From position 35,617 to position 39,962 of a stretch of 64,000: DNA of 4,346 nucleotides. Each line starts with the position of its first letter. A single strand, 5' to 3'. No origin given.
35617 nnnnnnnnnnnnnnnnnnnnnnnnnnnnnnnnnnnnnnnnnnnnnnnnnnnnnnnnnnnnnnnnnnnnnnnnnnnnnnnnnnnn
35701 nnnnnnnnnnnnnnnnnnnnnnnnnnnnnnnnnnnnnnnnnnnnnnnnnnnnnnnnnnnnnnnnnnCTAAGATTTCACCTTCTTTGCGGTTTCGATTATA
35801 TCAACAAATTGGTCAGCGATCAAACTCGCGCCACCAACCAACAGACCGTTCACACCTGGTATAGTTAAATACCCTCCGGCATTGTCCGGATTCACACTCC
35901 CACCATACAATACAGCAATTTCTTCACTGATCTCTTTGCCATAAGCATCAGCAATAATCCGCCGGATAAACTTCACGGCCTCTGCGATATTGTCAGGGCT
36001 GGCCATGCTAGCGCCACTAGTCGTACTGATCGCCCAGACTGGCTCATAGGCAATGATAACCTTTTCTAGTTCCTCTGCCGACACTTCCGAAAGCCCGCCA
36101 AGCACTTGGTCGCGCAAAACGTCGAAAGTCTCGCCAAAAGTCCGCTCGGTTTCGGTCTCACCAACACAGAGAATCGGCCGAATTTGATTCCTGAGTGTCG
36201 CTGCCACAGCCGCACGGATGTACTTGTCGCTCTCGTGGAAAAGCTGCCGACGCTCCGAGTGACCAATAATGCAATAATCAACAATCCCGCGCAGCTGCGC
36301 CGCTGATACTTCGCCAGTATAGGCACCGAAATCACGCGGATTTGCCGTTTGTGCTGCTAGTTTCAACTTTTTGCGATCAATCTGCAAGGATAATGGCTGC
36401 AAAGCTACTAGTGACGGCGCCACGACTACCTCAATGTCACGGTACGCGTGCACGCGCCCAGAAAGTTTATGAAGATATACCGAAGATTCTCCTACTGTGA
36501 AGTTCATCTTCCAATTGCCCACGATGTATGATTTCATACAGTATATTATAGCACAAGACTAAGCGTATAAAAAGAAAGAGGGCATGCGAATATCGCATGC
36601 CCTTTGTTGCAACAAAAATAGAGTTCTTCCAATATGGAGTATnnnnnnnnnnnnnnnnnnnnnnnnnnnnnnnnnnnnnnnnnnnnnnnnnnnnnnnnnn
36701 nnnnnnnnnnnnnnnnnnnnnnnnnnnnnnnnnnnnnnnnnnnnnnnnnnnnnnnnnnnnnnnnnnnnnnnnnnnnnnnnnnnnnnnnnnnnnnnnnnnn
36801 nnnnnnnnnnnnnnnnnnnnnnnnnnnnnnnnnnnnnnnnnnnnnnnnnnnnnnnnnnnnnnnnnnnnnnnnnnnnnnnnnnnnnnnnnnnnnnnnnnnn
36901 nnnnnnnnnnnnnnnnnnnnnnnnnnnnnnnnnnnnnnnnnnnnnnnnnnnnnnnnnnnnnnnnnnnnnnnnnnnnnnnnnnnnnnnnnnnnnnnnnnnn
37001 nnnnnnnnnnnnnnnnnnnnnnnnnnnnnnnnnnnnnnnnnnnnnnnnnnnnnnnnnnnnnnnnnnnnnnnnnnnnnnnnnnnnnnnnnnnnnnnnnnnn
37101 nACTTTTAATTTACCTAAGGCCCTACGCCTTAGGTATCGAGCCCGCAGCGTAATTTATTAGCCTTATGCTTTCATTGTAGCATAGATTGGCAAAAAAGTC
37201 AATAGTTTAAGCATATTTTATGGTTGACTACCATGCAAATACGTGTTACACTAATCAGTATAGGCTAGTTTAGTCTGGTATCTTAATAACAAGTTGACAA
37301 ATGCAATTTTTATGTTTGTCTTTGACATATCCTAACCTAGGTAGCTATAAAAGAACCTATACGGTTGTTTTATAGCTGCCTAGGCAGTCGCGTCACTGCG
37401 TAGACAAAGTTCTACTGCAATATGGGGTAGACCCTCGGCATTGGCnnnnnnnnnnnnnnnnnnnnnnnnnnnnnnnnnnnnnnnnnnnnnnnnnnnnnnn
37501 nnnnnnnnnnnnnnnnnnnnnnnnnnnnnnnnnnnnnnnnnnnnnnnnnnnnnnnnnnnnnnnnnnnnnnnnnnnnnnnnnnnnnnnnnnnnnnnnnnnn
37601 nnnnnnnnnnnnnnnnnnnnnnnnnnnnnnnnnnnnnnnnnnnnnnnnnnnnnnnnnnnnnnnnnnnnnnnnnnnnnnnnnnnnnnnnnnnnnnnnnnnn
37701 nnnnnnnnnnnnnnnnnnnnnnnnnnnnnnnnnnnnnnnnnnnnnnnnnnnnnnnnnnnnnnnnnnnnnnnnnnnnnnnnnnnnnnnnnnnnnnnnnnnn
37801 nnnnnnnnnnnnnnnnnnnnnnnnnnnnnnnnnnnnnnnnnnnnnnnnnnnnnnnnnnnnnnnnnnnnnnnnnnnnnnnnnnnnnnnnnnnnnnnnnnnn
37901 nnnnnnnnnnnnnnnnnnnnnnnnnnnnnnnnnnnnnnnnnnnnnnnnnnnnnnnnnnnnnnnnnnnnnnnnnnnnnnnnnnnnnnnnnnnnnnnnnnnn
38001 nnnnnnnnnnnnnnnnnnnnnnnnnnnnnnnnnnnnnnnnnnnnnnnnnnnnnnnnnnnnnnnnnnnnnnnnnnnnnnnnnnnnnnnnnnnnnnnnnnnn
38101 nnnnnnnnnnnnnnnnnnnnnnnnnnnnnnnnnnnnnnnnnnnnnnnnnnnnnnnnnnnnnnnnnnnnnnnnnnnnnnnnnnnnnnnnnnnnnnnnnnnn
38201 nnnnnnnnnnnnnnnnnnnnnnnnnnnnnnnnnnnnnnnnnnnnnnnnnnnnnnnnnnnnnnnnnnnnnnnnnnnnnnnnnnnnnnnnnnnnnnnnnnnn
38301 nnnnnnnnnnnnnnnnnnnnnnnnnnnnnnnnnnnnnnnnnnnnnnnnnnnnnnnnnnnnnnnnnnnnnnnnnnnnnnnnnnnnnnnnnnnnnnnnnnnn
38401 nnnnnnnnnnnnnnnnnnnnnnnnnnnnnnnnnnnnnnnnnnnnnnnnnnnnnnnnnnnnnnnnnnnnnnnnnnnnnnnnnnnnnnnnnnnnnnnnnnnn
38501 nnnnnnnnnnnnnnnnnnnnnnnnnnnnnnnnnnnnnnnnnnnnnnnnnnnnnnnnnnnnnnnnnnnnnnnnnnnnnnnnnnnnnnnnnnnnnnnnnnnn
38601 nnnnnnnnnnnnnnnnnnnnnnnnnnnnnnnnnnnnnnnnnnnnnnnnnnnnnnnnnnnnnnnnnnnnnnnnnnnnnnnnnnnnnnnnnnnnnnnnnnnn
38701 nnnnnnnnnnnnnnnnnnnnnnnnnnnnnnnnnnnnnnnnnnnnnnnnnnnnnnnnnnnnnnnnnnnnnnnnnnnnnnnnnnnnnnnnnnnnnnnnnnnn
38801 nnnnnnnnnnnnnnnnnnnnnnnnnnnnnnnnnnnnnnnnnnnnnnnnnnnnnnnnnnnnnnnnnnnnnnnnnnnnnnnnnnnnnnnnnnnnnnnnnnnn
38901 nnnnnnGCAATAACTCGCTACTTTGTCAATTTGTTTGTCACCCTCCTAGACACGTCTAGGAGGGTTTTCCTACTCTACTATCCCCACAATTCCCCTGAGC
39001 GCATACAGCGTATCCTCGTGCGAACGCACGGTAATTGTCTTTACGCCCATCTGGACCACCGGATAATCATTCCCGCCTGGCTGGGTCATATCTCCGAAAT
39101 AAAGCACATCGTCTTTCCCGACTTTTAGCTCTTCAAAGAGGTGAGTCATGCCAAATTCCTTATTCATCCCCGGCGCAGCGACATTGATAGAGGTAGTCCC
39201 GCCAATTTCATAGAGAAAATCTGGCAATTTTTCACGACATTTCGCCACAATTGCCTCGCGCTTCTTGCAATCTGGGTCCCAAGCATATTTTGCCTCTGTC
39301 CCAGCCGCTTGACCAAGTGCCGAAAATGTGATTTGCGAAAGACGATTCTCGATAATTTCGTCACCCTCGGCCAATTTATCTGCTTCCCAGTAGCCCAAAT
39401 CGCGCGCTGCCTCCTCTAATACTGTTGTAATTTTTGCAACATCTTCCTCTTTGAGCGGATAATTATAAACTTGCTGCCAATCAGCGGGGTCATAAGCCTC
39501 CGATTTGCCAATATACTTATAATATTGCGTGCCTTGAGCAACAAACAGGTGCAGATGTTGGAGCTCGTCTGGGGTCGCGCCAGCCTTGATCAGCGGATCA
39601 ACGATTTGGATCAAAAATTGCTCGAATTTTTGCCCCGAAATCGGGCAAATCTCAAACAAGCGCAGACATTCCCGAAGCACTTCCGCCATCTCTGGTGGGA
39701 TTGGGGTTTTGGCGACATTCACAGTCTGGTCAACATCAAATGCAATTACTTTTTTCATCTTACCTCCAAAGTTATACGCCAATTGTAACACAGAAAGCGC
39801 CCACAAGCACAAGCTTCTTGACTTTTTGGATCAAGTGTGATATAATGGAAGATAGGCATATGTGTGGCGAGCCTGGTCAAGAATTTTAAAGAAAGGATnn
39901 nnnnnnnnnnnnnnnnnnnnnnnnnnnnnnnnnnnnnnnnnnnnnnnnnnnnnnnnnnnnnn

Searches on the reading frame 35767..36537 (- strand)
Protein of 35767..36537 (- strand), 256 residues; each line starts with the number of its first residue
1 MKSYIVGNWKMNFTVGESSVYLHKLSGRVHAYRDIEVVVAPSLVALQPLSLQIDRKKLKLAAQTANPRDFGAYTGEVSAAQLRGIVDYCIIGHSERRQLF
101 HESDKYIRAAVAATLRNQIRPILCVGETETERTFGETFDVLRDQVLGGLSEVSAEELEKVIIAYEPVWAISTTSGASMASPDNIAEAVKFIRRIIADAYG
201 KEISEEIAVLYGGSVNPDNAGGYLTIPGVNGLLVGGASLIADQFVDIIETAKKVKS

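Call 15: search_protein_families(library=pfam, proteins=[window:35767-36537:-], max_evalue=0.01)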
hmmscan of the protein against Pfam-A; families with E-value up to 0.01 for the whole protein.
window:35767-36537:- (256 aa): 1 family
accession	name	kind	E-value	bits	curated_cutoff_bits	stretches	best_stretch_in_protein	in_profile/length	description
PF00121.24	TIM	-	3.3e-77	259.8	20.1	1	4-250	2-244/245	Triosephosphate isomerase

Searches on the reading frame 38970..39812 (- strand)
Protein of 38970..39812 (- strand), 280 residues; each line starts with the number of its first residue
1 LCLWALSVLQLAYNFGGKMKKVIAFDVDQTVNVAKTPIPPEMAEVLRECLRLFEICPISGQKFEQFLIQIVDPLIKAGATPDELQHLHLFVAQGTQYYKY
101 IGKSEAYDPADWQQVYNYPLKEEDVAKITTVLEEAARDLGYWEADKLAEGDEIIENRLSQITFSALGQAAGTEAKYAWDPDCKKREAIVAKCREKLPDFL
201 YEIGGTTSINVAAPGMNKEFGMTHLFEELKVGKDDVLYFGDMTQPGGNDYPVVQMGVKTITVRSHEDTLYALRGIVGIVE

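Call 15: search_protein_families(library=pfam, proteins=[window:38970-39812:-], max_evalue=0.01)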
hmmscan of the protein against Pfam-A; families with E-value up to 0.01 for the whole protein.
window:38970-39812:- (280 aa): 2 families
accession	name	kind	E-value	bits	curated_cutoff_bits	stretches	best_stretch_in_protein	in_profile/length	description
PF03332.19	PMM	-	2.9e-11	44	22.4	1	153-275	93-218/221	Eukaryotic phosphomannomutase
PF08282.18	Hydrolase_3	-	7.5e-06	26.3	20.9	1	111-243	70-213/255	haloacid dehalogenase-like hydrolase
